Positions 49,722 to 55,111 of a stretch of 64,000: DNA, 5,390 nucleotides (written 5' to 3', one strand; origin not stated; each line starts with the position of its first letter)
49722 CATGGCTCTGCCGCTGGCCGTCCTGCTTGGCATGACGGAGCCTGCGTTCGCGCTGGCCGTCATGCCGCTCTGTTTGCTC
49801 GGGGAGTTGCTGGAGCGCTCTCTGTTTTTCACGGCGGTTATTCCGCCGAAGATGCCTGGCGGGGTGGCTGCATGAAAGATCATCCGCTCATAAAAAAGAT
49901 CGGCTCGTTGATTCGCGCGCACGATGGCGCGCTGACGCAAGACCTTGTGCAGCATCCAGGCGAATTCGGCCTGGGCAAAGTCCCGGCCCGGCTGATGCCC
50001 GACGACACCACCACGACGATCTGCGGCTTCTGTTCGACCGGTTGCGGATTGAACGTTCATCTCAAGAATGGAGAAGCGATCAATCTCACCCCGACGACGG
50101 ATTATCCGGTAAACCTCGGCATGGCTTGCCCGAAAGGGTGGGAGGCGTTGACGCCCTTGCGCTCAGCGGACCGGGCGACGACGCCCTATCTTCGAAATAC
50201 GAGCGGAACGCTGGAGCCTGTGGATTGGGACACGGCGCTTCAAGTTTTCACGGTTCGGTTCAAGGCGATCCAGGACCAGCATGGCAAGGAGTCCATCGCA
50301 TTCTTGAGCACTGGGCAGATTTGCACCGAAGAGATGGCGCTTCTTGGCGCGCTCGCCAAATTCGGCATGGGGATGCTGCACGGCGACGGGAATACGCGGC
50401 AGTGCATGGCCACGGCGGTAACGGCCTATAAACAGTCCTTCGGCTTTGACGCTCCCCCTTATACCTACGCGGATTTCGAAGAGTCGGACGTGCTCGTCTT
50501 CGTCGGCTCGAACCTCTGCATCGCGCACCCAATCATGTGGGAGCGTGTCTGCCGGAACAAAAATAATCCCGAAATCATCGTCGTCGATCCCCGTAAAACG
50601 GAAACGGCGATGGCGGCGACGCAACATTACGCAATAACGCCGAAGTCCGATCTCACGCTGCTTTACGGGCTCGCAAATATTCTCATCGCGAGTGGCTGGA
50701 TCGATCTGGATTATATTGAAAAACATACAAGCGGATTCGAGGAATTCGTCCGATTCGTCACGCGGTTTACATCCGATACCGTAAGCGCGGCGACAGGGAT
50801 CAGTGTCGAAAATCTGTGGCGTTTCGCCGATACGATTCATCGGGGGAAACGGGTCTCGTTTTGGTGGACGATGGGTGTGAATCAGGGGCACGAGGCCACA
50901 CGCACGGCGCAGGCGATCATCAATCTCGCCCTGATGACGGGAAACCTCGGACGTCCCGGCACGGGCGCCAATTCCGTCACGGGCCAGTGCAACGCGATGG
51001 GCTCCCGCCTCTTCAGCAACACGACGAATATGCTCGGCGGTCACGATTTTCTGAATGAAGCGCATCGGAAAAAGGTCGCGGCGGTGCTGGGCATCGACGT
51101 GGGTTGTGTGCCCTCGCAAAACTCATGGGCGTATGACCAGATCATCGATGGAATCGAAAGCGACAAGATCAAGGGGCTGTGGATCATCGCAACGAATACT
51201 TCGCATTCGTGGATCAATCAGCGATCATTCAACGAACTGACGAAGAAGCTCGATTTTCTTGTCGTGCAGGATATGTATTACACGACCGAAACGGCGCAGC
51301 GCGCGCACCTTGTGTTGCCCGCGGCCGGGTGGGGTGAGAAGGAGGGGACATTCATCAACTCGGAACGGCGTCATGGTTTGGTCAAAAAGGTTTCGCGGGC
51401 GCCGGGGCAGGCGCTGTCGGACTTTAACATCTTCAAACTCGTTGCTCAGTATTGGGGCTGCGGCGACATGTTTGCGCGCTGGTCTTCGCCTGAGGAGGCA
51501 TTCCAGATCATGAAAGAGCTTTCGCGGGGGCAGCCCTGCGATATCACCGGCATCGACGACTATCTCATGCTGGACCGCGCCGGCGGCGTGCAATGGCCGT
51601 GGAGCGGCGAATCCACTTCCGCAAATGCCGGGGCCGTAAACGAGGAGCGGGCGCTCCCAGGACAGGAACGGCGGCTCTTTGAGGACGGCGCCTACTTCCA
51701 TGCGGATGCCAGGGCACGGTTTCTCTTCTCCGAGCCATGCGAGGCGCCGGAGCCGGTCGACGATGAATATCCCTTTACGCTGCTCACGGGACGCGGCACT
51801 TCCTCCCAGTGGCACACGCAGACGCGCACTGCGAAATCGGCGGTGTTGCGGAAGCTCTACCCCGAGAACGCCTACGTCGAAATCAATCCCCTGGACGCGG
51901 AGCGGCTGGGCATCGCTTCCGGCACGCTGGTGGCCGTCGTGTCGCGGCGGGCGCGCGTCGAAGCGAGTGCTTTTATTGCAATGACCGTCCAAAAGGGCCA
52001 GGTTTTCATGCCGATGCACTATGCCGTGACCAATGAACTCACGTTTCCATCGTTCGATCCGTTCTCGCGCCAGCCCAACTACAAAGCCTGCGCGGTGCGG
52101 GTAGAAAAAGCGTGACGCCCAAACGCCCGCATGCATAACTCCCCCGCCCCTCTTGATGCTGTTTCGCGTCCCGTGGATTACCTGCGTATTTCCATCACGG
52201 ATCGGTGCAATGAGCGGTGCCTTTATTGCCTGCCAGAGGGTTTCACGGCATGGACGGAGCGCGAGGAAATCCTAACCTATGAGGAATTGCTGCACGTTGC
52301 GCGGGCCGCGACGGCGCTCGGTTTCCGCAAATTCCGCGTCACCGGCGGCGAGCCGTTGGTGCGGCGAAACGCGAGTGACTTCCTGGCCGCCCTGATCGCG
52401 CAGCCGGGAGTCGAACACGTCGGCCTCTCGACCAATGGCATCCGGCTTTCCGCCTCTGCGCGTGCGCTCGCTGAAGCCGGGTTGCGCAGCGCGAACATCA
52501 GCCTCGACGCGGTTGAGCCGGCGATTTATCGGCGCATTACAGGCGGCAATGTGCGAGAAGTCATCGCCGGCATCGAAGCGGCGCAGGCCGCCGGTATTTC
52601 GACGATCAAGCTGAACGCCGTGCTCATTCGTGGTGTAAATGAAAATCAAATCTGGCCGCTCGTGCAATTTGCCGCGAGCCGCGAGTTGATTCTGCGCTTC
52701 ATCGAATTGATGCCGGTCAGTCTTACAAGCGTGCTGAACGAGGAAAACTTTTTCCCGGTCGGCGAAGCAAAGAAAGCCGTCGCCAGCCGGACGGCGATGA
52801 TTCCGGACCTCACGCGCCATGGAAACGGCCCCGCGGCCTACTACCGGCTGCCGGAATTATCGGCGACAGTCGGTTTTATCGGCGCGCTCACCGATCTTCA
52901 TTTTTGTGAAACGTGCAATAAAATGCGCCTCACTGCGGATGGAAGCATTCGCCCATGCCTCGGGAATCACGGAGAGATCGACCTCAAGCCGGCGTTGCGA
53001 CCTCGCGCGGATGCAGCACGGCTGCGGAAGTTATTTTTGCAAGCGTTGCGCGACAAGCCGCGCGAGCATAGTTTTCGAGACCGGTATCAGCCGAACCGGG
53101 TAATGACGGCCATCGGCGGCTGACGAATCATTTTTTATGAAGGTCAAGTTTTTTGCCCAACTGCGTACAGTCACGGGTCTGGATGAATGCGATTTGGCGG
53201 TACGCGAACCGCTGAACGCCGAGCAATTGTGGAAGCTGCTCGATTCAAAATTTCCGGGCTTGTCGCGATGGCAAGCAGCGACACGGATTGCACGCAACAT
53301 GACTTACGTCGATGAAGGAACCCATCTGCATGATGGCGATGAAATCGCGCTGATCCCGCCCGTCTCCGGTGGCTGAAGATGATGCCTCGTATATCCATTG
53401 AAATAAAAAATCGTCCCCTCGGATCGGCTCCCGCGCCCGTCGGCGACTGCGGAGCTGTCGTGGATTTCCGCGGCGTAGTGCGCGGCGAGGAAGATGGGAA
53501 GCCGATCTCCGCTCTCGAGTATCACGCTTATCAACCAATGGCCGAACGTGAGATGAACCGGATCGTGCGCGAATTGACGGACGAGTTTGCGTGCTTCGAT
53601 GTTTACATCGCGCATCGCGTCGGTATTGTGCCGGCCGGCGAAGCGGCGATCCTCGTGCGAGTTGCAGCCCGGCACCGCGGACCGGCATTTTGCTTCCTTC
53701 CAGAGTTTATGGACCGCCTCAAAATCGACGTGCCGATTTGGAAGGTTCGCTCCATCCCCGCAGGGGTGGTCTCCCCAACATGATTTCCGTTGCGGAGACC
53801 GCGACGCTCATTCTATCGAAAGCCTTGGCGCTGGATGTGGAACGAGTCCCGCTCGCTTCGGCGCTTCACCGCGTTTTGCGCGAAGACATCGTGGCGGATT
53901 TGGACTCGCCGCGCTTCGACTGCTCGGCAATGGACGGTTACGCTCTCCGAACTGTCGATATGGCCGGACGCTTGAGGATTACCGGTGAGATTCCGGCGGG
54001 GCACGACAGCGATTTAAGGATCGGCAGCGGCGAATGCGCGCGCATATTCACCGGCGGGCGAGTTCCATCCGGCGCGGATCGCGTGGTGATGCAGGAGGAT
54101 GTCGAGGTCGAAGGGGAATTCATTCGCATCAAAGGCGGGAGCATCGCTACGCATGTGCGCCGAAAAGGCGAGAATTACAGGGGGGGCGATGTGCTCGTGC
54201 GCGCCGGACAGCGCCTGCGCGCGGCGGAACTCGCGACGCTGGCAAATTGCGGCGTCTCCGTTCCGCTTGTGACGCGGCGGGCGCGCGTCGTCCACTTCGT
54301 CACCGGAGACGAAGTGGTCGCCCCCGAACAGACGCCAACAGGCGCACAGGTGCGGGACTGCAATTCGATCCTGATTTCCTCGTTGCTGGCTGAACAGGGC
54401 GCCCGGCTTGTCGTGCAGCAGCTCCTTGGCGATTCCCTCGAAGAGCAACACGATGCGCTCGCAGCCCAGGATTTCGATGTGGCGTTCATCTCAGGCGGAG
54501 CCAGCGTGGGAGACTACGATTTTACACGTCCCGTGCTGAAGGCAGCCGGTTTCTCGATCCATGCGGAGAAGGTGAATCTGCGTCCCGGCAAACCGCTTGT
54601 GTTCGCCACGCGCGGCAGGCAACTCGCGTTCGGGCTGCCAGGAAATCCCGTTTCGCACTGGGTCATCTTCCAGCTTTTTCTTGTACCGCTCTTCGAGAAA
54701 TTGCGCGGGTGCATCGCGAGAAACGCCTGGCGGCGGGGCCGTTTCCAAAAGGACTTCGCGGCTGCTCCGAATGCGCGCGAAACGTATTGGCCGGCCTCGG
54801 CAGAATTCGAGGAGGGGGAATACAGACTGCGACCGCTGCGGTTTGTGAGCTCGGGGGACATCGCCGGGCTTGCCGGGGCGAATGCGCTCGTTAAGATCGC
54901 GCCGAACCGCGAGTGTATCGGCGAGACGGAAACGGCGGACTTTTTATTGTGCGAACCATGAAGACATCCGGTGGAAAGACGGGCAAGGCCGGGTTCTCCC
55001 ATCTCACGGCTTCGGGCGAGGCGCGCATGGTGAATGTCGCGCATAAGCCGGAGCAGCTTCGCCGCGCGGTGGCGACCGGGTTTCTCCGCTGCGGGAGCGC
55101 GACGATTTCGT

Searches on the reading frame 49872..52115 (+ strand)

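Call 72: search_protein_families(library=pfam, proteins=[window:49872-52115:+], max_evalue=0.0001)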
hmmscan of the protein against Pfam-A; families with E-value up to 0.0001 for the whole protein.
window:49872-52115:+ (747 aa): 3 families
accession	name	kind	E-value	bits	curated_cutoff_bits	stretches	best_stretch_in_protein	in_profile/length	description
PF00384.28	Molybdopterin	-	6.1e-58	197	24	1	101-526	1-352/353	Molybdopterin oxidoreductase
PF01568.27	Molydop_binding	-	3.4e-28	98.3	26.8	1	635-741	1-110/110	Molydopterin dinucleotide binding domain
PF04879.21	Molybdop_Fe4S4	-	9.2e-13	48.4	22.7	1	46-90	3-47/55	Molybdopterin oxidoreductase Fe4S4 domain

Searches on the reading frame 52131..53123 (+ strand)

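Call 72: search_protein_families(library=pfam, proteins=[window:52131-53123:+], max_evalue=0.0001)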
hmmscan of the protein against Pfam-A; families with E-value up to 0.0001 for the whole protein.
window:52131-53123:+ (330 aa): 2 families
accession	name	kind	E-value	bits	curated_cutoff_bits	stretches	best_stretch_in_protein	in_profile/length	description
PF04055.27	Radical_SAM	-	1.2e-31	110.6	29.5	1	20-181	1-166/166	Radical SAM superfamily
PF06463.18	Mob_synth_C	-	6.2e-30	104.2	37.4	1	188-315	3-128/128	Molybdenum Cofactor Synthesis C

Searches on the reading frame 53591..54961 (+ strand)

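Call 72: search_protein_families(library=pfam, proteins=[window:53591-54961:+], max_evalue=0.0001)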
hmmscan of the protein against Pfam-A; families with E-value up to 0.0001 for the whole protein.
window:53591-54961:+ (456 aa): 3 families
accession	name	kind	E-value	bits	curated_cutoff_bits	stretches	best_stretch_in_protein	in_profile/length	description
PF03453.22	MoeA_N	-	1.1e-41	142.6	30.8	1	65-221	1-160/160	MoeA N-terminal region (domain I and II)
PF00994.29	MoCF_biosynth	-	9.2e-24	84.2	26.6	1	237-369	4-143/144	Probable molybdopterin binding domain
PF03454.20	MoeA_C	-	5.9e-09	36.5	22.1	1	384-453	3-71/72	MoeA C-terminal region (domain IV)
